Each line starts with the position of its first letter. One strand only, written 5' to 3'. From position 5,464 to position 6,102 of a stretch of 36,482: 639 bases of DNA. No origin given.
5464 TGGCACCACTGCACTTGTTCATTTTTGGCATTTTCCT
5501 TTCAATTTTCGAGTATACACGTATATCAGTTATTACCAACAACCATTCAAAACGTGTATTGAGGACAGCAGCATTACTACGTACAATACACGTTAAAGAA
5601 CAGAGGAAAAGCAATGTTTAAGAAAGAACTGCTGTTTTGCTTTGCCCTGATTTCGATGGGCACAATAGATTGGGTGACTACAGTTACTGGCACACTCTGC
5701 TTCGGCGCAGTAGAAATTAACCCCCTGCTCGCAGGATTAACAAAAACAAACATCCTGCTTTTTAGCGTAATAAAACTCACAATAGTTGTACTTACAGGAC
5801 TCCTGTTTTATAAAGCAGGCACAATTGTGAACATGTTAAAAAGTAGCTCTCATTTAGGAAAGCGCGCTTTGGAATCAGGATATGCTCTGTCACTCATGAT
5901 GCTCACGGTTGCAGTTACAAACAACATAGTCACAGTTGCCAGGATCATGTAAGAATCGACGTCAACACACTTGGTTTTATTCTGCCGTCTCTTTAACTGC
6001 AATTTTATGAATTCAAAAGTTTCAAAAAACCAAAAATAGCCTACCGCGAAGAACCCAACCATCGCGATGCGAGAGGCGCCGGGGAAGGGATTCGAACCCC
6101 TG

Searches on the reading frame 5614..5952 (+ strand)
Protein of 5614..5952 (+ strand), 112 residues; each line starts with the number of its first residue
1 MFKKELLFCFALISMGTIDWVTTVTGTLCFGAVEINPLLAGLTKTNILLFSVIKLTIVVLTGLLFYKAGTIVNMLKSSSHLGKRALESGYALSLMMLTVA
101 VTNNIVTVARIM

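Call 6: search_protein_families(library=pfam, proteins=[window:5614-5952:+], max_evalue=0.1)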
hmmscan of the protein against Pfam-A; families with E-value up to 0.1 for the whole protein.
window:5614-5952:+ (112 aa): 1 family
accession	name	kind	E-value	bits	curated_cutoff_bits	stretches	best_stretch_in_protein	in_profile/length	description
PF18902.5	DUF5658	-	8.7e-07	30.1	25.2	1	17-71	5-59/82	Domain of unknown function (DUF5658)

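Call 29: find_homologous_proteins(query=window:5614-5952:+, max_evalue=1e-10)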
Query window:5614-5952:+ (112 aa): 48 proteins with E <= 1e-10 among 57 candidates.
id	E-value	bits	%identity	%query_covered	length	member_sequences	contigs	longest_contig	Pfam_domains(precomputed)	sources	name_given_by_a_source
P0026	2.2e-61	222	100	100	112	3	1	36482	PF18902.6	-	-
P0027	3.1e-57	209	93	100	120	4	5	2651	PF18902.6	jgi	jgi:hypothetical protein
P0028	8.4e-56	204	91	100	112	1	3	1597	-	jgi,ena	-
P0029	5.6e-55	201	91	100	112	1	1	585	PF18902.6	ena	-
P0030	6.3e-53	195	87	100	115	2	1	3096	PF18902.6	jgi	-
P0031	3.2e-51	189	87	100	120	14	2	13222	PF18902.6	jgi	jgi:hypothetical protein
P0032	5.9e-51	189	82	100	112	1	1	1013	PF18902.6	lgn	-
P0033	6.6e-51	188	81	100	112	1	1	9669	PF18902.6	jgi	jgi:hypothetical protein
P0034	2.3e-50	187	83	98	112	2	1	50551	PF18902.6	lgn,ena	-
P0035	3.8e-50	186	83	99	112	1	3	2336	PF18902.6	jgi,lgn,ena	-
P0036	1.0e-49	185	84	98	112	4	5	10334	PF18902.6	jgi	jgi:hypothetical protein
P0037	1.1e-49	184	82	99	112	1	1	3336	PF18902.6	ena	-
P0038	3.7e-49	183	84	98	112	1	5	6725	-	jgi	jgi:hypothetical protein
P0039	3.0e-48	180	83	100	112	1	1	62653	PF18902.6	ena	-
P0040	1.6e-47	178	79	100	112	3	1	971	PF18902.6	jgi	-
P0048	2.9e-44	167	74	100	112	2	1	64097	PF18902.6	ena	-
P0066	1.5e-39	152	68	97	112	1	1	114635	PF18902.6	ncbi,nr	ncbi:MAG: DUF5658 family protein [Candidatus Bathyarchaeota archaeon]|nr:DUF5658 family protein [Can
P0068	7.2e-39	150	73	100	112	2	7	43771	PF18902.6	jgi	jgi:hypothetical protein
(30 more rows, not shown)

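Call 30: find_encoding_contigs(protein=P0031, flank=5000, max_places=3)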
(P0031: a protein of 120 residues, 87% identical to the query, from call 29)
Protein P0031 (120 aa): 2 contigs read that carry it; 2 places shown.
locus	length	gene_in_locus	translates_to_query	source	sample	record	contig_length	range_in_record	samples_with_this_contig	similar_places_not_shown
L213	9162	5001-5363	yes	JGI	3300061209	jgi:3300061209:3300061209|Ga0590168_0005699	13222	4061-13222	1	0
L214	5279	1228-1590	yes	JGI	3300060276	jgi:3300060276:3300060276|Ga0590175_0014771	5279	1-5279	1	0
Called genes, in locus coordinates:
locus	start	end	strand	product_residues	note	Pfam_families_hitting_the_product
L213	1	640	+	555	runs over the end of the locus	PF00496:SBP_bac_5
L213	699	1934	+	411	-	PF19300:BPD_transp_1_N, PF00528:BPD_transp_1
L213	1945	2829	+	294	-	PF00528:BPD_transp_1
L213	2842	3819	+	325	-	PF00005:ABC_tran, PF13304:AAA_21 (faint), PF08352:oligo_HPY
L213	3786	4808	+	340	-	PF00005:ABC_tran, PF08352:oligo_HPY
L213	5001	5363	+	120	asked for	PF18902:DUF5658 (weak)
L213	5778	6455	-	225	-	PF01865:PhoU_div, PF01895:PhoU (faint)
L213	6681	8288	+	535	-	PF02690:Na_Pi_cotrans, PF01895:PhoU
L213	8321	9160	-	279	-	?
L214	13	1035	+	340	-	PF00005:ABC_tran, PF08352:oligo_HPY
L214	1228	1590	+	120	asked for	PF18902:DUF5658 (weak)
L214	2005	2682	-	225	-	PF01865:PhoU_div, PF01895:PhoU (faint)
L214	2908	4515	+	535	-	PF02690:Na_Pi_cotrans, PF01895:PhoU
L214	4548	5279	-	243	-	?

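Call 31: find_encoding_contigs(protein=P0034, flank=5000, max_places=2)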
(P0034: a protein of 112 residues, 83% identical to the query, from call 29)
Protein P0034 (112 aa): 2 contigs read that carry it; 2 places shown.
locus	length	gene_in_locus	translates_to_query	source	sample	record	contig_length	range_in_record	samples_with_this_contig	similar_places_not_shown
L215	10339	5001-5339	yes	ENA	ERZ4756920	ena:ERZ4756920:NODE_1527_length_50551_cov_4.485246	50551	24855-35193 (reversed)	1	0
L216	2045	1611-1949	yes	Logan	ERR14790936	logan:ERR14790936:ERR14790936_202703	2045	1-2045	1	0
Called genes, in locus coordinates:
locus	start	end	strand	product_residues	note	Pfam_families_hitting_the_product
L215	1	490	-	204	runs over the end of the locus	PF01895:PhoU, PF02080:TrkA_C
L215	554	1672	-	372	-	PF01769:MgtE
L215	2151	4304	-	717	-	PF04055:Radical_SAM, PF13353:Fer4_12 (weak), PF13186:SPASM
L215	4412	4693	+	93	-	-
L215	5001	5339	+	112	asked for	PF18902:DUF5658 (weak)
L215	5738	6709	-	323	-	PF04014:MazE_antitoxin (weak), PF01895:PhoU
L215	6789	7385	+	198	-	PF04250:DUF429 (weak)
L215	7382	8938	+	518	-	PF00149:Metallophos, PF04042:DNA_pol_E_B, PF12850:Metallophos_2 (weak)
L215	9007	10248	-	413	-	PF01637:ATPase_2 (weak), PF13191:AAA_16, PF00004:AAA, PF13401:AAA_22, PF22606:Cdc6-ORC-like_ATPase_lid (weak), PF22703:Cdc6_lid, PF09079:WHD_Cdc6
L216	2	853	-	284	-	?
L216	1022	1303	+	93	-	-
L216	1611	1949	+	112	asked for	PF18902:DUF5658 (weak)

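Call 32: find_encoding_contigs(protein=P0039, flank=5000, max_places=2)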
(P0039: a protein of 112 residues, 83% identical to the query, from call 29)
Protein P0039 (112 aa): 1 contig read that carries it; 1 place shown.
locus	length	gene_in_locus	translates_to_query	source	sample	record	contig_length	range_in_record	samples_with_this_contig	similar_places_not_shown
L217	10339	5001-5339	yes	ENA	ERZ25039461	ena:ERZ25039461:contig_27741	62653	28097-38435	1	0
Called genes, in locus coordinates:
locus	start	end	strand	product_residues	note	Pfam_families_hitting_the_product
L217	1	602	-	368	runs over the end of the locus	PF00579:tRNA-synt_1b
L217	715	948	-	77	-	PF12698:ABC2_membrane_3 (weak)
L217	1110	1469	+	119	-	PF07883:Cupin_2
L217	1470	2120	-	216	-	PF14512:TM1586_NiRdase (faint), PF00881:Nitroreductase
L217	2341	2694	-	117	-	-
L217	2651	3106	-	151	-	PF01171:ATP_bind_3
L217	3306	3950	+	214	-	PF01909:NTP_transf_2 (weak)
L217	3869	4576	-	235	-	PF00352:TBP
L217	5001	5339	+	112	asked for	PF18902:DUF5658 (weak)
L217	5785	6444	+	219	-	PF00817:IMS, PF11798:IMS_HHH (weak), PF21999:IMS_HHH_1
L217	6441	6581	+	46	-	-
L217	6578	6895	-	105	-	PF18480:DUF5615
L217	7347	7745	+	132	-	-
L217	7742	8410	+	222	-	PF22700:MVD-like_N (weak), PF00288:GHMP_kinases_N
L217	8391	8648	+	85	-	-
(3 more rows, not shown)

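Call 35: find_encoding_contigs(protein=P0048, flank=4000, max_places=2)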
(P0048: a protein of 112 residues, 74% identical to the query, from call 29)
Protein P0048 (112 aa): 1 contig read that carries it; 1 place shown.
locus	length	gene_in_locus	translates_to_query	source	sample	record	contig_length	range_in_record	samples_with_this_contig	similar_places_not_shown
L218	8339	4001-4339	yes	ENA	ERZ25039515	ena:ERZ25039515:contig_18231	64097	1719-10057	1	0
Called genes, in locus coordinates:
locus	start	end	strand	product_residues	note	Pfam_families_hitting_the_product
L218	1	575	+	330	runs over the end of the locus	PF19300:BPD_transp_1_N, PF00528:BPD_transp_1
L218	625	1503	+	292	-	PF12911:OppC_N (weak), PF00528:BPD_transp_1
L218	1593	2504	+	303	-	PF00005:ABC_tran, PF08352:oligo_HPY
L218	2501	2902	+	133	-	PF00005:ABC_tran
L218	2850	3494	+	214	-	PF00005:ABC_tran, PF08352:oligo_HPY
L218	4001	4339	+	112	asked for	PF18902:DUF5658 (weak)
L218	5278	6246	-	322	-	PF01895:PhoU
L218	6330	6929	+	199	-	PF04250:DUF429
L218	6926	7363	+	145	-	-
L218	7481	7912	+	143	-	-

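Call 36: find_encoding_contigs(protein=P0066, flank=4000, max_places=2)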
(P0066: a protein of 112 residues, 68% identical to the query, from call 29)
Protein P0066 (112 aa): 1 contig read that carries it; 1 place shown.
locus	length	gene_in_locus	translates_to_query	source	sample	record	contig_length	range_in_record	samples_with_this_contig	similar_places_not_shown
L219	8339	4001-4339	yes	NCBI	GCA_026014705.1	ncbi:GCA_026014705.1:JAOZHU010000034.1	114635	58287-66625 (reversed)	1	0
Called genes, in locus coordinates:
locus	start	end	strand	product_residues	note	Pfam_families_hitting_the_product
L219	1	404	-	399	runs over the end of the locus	PF01769:MgtE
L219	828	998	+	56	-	-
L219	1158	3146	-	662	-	PF13353:Fer4_12 (weak), PF04055:Radical_SAM, PF13186:SPASM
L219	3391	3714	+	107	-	-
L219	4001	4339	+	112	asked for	PF18902:DUF5658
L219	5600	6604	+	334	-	PF13360:PQQ_2 (faint), PF13570:Beta-prop_ACSF4 (faint)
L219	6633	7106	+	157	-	-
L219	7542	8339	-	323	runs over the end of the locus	PF04014:MazE_antitoxin (weak), PF01895:PhoU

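Call 37: find_encoding_contigs(protein=P0068, flank=4000, max_places=4)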
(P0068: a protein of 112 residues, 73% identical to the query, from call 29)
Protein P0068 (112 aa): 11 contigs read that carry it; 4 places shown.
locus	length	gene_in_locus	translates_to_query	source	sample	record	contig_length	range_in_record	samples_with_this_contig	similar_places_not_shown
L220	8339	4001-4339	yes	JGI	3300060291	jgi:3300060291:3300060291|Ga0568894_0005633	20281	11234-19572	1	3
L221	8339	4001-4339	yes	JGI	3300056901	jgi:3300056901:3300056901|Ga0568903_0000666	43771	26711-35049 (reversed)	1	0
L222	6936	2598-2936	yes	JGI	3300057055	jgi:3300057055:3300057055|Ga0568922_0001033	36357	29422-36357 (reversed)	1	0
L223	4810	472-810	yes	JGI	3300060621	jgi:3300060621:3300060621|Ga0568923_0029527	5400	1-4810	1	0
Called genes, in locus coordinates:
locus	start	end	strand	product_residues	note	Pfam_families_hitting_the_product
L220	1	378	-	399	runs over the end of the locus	PF01769:MgtE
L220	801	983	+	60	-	-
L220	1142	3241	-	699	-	PF04055:Radical_SAM, PF13353:Fer4_12 (weak), PF13186:SPASM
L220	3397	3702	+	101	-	-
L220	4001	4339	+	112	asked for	PF18902:DUF5658 (weak)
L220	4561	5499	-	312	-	PF14378:PAP2_3, PF01569:PAP2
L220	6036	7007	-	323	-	PF04014:MazE_antitoxin, PF01895:PhoU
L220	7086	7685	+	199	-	PF04250:DUF429 (weak)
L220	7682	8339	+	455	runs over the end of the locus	?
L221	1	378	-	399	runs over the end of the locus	PF01769:MgtE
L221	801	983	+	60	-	-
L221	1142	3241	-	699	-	PF04055:Radical_SAM, PF13353:Fer4_12 (weak), PF13186:SPASM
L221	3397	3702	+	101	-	-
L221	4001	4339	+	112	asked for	PF18902:DUF5658 (weak)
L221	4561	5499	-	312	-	PF14378:PAP2_3, PF01569:PAP2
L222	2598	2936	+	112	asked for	PF18902:DUF5658 (weak)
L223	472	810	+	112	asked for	PF18902:DUF5658 (weak)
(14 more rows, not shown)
